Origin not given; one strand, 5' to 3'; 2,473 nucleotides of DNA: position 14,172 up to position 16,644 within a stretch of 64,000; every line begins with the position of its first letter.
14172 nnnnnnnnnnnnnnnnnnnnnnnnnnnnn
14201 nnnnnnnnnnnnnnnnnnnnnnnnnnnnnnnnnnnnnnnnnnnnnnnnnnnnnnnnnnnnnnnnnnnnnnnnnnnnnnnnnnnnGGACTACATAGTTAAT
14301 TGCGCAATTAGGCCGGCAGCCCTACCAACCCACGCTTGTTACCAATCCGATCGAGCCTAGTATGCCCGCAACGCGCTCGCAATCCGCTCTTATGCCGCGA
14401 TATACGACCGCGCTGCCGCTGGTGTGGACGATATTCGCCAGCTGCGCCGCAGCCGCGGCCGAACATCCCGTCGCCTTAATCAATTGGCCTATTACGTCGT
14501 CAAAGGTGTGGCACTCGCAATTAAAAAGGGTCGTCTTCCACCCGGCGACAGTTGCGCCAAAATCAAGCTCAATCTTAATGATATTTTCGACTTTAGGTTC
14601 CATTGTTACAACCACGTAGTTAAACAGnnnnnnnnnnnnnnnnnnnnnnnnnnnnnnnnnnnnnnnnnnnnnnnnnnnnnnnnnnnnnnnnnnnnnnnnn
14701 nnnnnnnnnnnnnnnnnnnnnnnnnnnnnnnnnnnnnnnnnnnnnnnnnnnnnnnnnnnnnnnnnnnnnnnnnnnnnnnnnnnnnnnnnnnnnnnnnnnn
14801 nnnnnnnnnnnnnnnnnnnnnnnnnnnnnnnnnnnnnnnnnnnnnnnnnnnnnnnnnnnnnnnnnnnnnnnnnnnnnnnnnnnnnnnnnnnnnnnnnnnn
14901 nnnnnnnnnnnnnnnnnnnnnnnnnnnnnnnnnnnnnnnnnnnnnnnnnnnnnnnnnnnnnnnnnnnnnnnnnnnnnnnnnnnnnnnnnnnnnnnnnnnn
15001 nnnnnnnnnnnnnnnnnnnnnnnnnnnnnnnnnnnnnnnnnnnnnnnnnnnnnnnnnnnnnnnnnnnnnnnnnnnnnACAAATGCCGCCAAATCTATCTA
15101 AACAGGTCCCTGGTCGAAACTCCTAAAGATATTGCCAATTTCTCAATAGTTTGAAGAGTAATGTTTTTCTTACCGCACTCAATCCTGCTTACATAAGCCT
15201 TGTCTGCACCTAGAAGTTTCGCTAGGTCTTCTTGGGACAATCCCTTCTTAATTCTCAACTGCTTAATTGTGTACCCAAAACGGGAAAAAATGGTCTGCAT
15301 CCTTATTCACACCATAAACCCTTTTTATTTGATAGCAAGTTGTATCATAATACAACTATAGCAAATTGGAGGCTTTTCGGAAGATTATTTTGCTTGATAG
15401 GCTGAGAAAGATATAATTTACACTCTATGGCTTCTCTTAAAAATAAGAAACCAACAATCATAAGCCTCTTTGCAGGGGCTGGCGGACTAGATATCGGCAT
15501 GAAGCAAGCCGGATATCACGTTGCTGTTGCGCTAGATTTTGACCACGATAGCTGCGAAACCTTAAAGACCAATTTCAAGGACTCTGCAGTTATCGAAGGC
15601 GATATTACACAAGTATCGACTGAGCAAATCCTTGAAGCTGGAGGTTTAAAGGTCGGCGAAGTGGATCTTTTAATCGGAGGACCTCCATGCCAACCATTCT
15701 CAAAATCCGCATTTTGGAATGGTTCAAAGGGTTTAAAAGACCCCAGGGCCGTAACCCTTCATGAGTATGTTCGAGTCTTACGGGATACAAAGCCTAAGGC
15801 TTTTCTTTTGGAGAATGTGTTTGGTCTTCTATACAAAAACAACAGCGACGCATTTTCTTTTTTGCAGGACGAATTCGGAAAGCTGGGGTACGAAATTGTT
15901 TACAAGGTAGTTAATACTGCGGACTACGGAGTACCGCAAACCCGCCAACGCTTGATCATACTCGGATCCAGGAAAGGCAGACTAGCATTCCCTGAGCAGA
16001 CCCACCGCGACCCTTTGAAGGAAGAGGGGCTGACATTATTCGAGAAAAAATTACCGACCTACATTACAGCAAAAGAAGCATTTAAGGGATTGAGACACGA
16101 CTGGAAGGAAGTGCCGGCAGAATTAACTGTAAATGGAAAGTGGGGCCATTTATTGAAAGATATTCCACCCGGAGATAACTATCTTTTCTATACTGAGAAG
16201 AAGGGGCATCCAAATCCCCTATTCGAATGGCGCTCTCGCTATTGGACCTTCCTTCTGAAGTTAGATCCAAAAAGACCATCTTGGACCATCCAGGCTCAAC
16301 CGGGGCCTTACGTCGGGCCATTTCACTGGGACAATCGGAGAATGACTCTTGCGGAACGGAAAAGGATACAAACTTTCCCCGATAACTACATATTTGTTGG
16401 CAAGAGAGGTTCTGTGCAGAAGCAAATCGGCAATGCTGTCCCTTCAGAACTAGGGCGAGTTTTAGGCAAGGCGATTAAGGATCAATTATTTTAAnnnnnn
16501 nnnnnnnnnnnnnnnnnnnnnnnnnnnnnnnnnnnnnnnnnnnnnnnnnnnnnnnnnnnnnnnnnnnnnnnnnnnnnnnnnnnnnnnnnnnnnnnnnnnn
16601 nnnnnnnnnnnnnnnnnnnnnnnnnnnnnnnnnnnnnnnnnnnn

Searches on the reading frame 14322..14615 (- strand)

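Call 3: search_protein_families(library=pfam, proteins=[window:14322-14615:-], max_evalue=0.01)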
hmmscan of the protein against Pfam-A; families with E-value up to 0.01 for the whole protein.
window:14322-14615:- (97 aa): 1 family
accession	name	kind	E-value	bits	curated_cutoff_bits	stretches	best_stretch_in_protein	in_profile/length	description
PF02617.22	ClpS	-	1.4e-10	41.2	23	1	26-81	6-61/80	ATP-dependent Clp protease adaptor protein ClpS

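Call 4: search_protein_families(library=ncbifam, proteins=[window:14322-14615:-], max_evalue=0.01)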
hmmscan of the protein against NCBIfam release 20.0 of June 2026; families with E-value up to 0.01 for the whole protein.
window:14322-14615:- (97 aa): 2 families
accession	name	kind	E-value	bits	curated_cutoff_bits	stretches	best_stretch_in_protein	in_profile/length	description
NF009563.0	PRK13019.1-3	equivalog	0.00019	21.3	117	1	22-84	23-86/101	ATP-dependent Clp protease adapter ClpS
NF000668.1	PRK00033.1-1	equivalog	0.0012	18.9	86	1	46-93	25-72/77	ATP-dependent Clp protease adapter ClpS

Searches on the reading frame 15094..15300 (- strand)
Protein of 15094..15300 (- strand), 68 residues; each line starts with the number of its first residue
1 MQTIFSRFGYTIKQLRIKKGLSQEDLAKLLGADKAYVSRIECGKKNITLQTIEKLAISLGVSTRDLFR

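Call 3: search_protein_families(library=pfam, proteins=[window:15094-15300:-], max_evalue=0.01)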
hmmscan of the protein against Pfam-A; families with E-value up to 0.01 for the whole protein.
window:15094-15300:- (68 aa): 8 families
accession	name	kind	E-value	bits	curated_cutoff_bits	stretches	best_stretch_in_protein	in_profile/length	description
PF01381.28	HTH_3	-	5.3e-16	58.8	23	1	12-66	1-55/55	Helix-turn-helix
PF13560.12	HTH_31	-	2e-11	44.5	27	1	7-63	1-58/64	Helix-turn-helix domain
PF13443.12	HTH_26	-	5.7e-09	36.5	22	1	12-67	2-58/63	Cro/C1-type HTH DNA-binding domain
PF12844.13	HTH_19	-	2.4e-08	34.2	30.2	1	9-67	1-59/64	Helix-turn-helix domain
PF13744.12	HTH_37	-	0.00012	22.2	27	1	6-55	17-64/80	Helix-turn-helix domain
PF13413.12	HTH_25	-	0.0015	18.8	24.6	1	13-43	3-33/62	Helix-turn-helix domain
PF15731.11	MqsA_antitoxin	-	0.0032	18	30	1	10-55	72-117/131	Antitoxin component of bacterial toxin-antitoxin system, MqsA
PF13545.12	HTH_Crp_2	-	0.006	17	27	0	16-40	18-42/70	Crp-like helix-turn-helix domain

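Call 4: search_protein_families(library=ncbifam, proteins=[window:15094-15300:-], max_evalue=0.01)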
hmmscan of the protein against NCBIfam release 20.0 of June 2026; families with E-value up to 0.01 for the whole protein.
window:15094-15300:- (68 aa): 23 families
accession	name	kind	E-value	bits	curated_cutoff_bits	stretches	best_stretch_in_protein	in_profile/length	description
TIGR03070.1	couple_hipB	subfamily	4.4e-12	45.8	71.65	1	7-61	2-56/58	type II toxin-antitoxin system Y4mF family antitoxin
NF041951.1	phage_RstR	subfamily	5.1e-09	36.4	80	1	8-65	3-60/108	RstR family transcriptional repressor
NF047948.1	male_kill_WMK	equivalog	8.7e-08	32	300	1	3-67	158-222/300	WO male-killing family protein Wmk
NF006015.0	PRK08154.1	subfamily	2.1e-07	30.4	204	1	3-66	26-89/314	anaerobic benzoate catabolism transcriptional regulator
NF007271.0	PRK09726.1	equivalog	9.9e-07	28.7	79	1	10-62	15-67/88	type II toxin-antitoxin system antitoxin HipB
TIGR00270.2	TIGR00270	equivalog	1e-06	28.7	110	1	4-62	72-130/159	multiprotein bridging factor aMBF1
TIGR03830.1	CxxCG_CxxCG_HTH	subfamily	1.1e-06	28.5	61.8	1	9-47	67-105/127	type II TA system antitoxin MqsA family protein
NF046032.1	TransRegSlrRBacil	equivalog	3.5e-06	27.2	250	1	9-67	3-62/149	HTH-type transcriptional regulator SlrR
NF038139.1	Reg_Aceta_RamB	equivalog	8.4e-06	24.7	700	1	9-63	4-58/465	acetate metabolism transcriptional regulator RamB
NF058600.1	TransRegSco1979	equivalog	1.4e-05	24.3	350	1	9-63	10-64/280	Sco1979 family transcriptional regulator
NF007408.0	PRK09943.1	equivalog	9.8e-05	22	211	1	8-67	8-67/185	HTH-type transcriptional regulator PuuR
NF041575.1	antitoxPezA_Strep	equivalog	0.00011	22.2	290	1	9-65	3-59/158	type II toxin-antitoxin system antitoxin PezA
TIGR02147.1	Fsuc_second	paralog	0.00013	21.6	50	1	17-64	24-72/272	TIGR02147 family protein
NF003055.0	PRK03975.1-2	equivalog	0.00041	20.1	122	1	14-47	19-52/140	putative transcriptional regulator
TIGR00673.1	cynS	equivalog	0.00056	19.9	113.3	1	6-64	7-65/150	cyanase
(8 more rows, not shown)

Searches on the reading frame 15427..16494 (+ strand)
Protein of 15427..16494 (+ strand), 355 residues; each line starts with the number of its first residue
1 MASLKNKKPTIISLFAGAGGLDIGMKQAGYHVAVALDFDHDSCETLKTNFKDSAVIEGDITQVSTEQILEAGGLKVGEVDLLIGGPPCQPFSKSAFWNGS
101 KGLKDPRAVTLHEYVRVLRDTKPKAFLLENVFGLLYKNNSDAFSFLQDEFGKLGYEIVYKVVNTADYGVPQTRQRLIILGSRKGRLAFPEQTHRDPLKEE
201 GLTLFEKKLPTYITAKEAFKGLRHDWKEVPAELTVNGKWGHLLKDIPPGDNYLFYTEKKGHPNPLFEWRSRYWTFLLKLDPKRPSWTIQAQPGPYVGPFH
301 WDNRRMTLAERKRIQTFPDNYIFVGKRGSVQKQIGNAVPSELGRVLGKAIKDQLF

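Call 3: search_protein_families(library=pfam, proteins=[window:15427-16494:+], max_evalue=0.01)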
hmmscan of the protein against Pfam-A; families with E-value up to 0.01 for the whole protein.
window:15427-16494:+ (355 aa): 1 family
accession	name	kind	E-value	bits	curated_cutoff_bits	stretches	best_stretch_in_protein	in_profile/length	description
PF00145.23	DNA_methylase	-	5.3e-65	220.4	22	1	10-351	2-323/324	C-5 cytosine-specific DNA methylase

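Call 4: search_protein_families(library=ncbifam, proteins=[window:15427-16494:+], max_evalue=0.01)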
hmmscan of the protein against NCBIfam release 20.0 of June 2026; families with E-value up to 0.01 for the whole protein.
window:15427-16494:+ (355 aa): 2 families
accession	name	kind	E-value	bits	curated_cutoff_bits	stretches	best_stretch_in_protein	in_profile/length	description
TIGR00675.1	dcm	superfamily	2.5e-61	208.1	100.65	1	11-346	1-325/329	DNA (cytosine-5-)-methyltransferase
NF007772.0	PRK10458.1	subfamily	9.2e-12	44.2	710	1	6-183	86-288/472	DNA cytosine methylase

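Call 5: search_protein_families(library=padloc, proteins=[window:15427-16494:+], max_evalue=0.01)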
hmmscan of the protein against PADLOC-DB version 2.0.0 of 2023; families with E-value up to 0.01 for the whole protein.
window:15427-16494:+ (355 aa): 63 families (the best 25 are shown)
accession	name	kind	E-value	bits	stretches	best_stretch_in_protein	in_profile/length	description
PDLC00026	DruM2|DruM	-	2.2e-90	301.6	1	7-354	3-318/336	DNA cytosine methylase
PDLC03234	MTase_II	-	4.7e-89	297.3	1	6-354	2-366/375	Type II methyltransferase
PDLC03378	MTase_II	-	2.6e-86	288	1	8-353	2-329/344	Type II methyltransferase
PDLC00033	DruM2|DruM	-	1.5e-78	262.6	1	7-354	20-364/368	DNA cytosine methylase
PDLC03326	MTase_II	-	3.3e-73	245.2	2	6-222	2-214/412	Type II methyltransferase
PDLC03272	MTase_II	-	7.9e-67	224.2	1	5-354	71-390/407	Type II methyltransferase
PDLC02650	DrmMII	-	2.7e-63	212.4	2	5-135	5-137/435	DrmMII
PDLC03307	MTase_II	-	1.6e-57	193.5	2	12-197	4-209/382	Type II methyltransferase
PDLC03237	MTase_II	-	6.9e-57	191.1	2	9-224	794-1011/1036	Type II methyltransferase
PDLC00027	DruM2|DruM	-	6.1e-52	175.1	2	9-199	12-192/361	DNA cytosine methylase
PDLC02649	DrmMII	-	1e-50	170.9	3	53-193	85-232/422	DrmMII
PDLC00031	DruM2|DruM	-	6.7e-48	161.6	2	9-225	12-212/361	DNA cytosine methylase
PDLC00030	DruM2|DruM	-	3.4e-45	152.8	1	5-353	2-363/380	DNA cytosine methylase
PDLC02648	DrmMII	-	1e-43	147.8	2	7-222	20-277/468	DrmMII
PDLC02656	DrmMII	-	1.3e-42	144.3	2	7-221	3-231/491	DrmMII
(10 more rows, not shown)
